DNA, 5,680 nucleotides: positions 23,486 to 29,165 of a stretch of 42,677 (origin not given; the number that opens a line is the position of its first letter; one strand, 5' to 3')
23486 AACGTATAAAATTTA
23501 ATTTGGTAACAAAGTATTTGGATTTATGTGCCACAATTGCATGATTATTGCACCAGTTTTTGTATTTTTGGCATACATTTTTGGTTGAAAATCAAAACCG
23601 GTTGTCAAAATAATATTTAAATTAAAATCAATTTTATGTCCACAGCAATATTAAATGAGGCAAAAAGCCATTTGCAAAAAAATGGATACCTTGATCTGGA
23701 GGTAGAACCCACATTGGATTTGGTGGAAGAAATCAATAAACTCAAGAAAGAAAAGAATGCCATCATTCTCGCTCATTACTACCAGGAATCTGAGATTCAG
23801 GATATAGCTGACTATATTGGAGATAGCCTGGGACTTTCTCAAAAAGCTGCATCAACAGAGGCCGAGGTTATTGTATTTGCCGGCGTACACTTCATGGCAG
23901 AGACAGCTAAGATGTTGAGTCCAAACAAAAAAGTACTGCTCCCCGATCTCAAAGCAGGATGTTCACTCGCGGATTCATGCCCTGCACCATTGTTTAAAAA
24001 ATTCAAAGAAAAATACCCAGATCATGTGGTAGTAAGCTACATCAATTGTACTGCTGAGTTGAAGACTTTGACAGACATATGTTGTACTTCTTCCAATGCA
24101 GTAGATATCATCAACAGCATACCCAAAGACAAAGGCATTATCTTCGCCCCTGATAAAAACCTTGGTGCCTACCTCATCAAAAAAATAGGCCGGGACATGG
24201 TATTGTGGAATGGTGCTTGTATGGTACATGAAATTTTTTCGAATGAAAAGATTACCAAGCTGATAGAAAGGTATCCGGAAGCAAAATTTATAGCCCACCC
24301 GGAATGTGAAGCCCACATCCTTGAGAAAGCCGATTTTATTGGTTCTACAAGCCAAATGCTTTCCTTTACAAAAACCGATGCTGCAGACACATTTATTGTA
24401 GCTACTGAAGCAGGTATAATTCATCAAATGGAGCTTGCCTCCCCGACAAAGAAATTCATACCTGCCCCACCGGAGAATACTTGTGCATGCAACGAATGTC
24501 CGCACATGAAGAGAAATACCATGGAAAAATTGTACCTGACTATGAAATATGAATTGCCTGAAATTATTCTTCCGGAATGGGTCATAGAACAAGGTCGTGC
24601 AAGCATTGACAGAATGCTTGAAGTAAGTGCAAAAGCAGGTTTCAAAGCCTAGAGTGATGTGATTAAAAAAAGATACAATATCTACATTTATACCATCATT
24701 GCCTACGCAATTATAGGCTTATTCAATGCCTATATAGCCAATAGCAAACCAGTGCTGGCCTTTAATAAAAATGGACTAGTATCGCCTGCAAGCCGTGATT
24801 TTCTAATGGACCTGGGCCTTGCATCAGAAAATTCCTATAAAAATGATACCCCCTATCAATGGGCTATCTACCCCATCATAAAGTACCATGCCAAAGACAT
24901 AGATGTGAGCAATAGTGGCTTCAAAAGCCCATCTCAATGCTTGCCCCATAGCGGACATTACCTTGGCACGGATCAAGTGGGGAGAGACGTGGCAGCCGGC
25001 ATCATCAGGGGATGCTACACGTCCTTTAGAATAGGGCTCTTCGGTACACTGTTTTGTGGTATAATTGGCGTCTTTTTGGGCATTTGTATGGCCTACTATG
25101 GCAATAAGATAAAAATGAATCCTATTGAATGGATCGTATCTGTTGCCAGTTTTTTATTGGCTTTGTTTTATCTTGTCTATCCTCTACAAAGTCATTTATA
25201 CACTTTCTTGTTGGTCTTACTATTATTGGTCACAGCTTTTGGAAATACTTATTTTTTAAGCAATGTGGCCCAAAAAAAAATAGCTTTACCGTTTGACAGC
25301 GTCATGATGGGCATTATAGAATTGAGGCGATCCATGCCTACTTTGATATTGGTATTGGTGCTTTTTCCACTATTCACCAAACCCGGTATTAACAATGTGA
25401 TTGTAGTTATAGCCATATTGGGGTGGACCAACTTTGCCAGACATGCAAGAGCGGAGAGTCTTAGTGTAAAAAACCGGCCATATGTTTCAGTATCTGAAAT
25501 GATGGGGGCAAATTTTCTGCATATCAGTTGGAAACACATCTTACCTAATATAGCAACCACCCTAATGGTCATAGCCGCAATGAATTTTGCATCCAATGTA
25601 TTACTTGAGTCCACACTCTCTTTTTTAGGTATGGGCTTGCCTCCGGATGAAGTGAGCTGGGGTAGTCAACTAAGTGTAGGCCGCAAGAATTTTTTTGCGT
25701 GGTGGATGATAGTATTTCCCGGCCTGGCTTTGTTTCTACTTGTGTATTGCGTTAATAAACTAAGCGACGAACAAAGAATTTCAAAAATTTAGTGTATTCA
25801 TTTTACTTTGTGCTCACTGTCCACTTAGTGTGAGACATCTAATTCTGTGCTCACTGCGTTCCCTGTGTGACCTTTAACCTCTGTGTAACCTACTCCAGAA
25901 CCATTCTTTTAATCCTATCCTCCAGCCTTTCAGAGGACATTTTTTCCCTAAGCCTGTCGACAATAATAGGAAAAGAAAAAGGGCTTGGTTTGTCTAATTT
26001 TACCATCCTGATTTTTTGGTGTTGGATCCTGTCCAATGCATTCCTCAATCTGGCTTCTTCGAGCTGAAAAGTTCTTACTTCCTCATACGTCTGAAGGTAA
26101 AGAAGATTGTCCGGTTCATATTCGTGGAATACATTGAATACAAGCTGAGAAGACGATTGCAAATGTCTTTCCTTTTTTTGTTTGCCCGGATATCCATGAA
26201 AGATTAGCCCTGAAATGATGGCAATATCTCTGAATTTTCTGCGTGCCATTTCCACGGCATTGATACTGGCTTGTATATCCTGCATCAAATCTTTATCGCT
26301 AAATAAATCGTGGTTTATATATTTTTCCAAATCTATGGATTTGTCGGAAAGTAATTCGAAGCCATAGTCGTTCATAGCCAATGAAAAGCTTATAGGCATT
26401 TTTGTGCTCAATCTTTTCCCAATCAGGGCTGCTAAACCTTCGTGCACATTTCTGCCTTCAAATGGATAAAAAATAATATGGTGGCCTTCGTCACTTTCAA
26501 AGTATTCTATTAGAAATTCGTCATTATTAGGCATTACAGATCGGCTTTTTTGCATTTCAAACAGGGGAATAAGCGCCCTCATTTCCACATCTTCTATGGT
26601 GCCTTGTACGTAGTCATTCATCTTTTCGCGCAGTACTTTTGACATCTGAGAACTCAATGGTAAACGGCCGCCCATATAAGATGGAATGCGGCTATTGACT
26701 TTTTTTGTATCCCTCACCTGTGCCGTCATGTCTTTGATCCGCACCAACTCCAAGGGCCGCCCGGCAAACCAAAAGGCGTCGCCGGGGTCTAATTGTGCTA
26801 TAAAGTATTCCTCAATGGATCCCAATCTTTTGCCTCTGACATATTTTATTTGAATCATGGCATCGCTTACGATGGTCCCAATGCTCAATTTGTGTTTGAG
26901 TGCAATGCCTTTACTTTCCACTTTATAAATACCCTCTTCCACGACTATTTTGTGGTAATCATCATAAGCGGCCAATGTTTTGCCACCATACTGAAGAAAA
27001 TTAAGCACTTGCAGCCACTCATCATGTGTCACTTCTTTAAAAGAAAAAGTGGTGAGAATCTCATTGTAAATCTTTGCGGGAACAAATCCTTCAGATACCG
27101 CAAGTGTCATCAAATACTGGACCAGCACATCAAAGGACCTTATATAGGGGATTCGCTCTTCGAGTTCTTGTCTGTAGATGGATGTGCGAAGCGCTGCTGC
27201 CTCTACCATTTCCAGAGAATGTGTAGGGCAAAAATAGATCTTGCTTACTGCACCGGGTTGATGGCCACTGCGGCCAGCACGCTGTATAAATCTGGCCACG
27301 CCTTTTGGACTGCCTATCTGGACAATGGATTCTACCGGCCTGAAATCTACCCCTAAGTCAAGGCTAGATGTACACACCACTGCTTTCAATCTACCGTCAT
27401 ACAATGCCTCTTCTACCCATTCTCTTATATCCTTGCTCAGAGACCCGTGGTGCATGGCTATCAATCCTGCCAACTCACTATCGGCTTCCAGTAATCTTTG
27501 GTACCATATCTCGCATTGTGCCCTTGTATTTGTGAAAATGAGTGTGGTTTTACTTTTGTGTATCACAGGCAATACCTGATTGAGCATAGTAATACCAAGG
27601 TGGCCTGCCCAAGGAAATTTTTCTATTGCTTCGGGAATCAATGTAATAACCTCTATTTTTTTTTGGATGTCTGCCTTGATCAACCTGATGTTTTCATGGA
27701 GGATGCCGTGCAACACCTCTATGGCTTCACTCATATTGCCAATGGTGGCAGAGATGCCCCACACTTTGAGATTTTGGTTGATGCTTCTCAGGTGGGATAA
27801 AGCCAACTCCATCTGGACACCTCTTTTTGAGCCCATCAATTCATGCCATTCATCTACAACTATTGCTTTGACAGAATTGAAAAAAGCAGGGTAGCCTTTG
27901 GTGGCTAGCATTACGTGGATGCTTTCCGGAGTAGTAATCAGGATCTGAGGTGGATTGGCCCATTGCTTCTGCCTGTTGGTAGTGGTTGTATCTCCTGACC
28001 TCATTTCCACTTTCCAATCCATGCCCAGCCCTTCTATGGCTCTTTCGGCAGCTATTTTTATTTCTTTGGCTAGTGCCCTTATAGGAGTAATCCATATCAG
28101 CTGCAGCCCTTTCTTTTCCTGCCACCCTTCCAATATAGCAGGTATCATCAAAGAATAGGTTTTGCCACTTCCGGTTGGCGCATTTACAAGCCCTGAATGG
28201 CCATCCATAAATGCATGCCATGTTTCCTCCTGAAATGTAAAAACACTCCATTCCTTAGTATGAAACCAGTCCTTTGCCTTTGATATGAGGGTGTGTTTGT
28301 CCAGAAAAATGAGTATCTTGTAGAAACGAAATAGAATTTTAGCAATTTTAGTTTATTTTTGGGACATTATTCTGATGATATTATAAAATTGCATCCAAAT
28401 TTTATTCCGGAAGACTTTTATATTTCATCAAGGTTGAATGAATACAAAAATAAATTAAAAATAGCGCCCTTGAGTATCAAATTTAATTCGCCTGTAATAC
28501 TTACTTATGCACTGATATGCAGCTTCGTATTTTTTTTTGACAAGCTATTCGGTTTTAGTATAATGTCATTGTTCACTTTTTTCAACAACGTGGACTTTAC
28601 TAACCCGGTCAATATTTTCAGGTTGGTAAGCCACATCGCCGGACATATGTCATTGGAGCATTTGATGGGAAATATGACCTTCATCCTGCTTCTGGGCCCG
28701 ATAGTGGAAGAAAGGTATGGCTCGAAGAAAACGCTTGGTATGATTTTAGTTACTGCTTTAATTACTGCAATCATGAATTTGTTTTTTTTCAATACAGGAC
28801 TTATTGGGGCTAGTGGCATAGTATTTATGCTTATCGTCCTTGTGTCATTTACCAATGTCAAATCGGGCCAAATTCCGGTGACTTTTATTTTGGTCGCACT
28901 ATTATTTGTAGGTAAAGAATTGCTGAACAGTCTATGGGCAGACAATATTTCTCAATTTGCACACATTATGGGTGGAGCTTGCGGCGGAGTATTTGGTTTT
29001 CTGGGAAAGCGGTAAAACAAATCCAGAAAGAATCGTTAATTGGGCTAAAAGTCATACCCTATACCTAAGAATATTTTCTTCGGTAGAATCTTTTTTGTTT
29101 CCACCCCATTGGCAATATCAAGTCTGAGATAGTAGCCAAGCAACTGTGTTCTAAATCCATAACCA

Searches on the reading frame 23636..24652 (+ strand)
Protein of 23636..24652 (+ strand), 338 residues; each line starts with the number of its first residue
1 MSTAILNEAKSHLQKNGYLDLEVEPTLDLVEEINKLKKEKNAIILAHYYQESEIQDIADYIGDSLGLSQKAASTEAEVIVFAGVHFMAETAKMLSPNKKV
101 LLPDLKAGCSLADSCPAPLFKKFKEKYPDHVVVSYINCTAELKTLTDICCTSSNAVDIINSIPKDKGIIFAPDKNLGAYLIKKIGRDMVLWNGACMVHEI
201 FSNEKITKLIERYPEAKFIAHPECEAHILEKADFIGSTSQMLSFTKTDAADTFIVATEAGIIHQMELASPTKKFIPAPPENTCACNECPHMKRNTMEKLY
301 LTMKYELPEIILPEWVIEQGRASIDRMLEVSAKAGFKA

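Call 12: find_encoding_contigs(protein=window:23636-24652:+, flank=5000, max_places=6)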
Protein window:23636-24652:+ (338 aa): no gene with exactly this product is on record in the collection.

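Call 40: search_protein_families(library=pfam, proteins=[window:23636-24652:+], max_evalue=0.0001)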
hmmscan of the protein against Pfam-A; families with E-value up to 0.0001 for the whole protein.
window:23636-24652:+ (338 aa): 1 family
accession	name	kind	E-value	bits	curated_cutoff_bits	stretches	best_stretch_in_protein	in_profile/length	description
PF02445.21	NadA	-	4.7e-121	403.9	27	1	31-329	1-295/295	Quinolinate synthetase A protein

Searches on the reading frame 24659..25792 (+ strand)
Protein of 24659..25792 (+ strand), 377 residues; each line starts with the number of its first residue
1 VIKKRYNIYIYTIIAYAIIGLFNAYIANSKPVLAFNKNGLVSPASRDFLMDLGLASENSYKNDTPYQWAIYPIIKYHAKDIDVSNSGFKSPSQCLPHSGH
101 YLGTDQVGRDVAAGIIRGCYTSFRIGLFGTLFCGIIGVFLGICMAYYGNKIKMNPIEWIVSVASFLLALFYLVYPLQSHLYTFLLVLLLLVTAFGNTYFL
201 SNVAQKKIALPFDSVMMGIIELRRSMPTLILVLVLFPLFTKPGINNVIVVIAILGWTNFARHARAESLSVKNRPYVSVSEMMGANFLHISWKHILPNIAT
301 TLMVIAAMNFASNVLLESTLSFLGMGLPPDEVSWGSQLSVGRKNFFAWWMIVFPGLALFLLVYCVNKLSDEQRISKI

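Call 40: search_protein_families(library=pfam, proteins=[window:24659-25792:+], max_evalue=0.0001)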
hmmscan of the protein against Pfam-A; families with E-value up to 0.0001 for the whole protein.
window:24659-25792:+ (377 aa): 1 family
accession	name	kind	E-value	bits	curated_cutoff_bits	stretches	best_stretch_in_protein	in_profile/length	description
PF00528.27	BPD_transp_1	-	9e-24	84.6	26.4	1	212-370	16-179/184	Binding-protein-dependent transport system inner membrane component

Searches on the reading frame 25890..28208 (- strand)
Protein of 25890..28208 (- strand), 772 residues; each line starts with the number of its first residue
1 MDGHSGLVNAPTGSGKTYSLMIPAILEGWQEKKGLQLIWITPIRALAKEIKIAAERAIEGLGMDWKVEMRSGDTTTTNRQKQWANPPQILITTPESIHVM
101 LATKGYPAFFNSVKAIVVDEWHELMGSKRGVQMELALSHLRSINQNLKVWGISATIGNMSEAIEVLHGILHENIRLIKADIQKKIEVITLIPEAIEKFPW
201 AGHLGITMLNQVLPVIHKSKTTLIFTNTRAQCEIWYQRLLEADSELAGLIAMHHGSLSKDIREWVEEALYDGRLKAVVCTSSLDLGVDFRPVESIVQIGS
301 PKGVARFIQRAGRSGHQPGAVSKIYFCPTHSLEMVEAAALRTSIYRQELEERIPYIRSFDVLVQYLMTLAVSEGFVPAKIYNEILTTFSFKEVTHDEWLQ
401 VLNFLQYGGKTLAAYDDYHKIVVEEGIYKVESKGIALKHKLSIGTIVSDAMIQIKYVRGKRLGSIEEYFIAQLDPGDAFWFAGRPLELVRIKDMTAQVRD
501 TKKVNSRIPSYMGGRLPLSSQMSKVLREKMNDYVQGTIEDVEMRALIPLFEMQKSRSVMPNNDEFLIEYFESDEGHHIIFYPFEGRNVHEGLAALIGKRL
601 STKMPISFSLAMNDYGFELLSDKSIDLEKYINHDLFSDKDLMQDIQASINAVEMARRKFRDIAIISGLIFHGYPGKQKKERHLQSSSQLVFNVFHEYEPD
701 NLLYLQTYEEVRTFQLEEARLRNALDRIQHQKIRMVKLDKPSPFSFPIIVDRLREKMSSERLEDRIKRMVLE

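Call 40: search_protein_families(library=pfam, proteins=[window:25890-28208:-], max_evalue=0.0001)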
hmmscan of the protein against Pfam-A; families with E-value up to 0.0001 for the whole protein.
window:25890-28208:- (772 aa): 5 families
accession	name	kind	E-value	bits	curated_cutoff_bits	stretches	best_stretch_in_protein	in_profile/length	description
PF19306.5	WH_Lhr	-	7.7e-59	198.3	27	1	344-507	3-167/168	Large helicase-related protein, winged helix domain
PF08494.16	DEAD_assoc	-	2.8e-55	187.6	23.5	1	559-745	1-191/191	DEAD/H associated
PF00270.35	DEAD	-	1.3e-27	97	26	1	2-157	13-161/167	DEAD/DEAH box helicase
PF00271.37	Helicase_C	-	3.7e-15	56.6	23.5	1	209-315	6-107/110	Helicase conserved C-terminal domain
PF04851.21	ResIII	-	1.1e-07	32.4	22.5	1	4-156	24-162/164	Type III restriction enzyme, res subunit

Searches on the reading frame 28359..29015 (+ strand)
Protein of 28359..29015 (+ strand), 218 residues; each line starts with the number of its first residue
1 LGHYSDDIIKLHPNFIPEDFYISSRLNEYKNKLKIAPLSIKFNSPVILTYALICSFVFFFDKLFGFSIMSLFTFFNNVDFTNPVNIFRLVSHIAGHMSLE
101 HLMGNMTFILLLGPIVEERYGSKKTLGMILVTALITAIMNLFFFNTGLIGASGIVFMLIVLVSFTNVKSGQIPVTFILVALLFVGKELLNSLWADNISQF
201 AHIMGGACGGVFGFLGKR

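Call 41: search_protein_families(library=pfam, proteins=[window:28359-29015:+], max_evalue=0.0001)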
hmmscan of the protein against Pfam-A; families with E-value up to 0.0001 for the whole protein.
window:28359-29015:+ (218 aa): 1 family
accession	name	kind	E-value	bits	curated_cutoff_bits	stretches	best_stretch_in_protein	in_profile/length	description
PF01694.28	Rhomboid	-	1.5e-16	61.3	22.6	1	86-215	4-139/143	Rhomboid domain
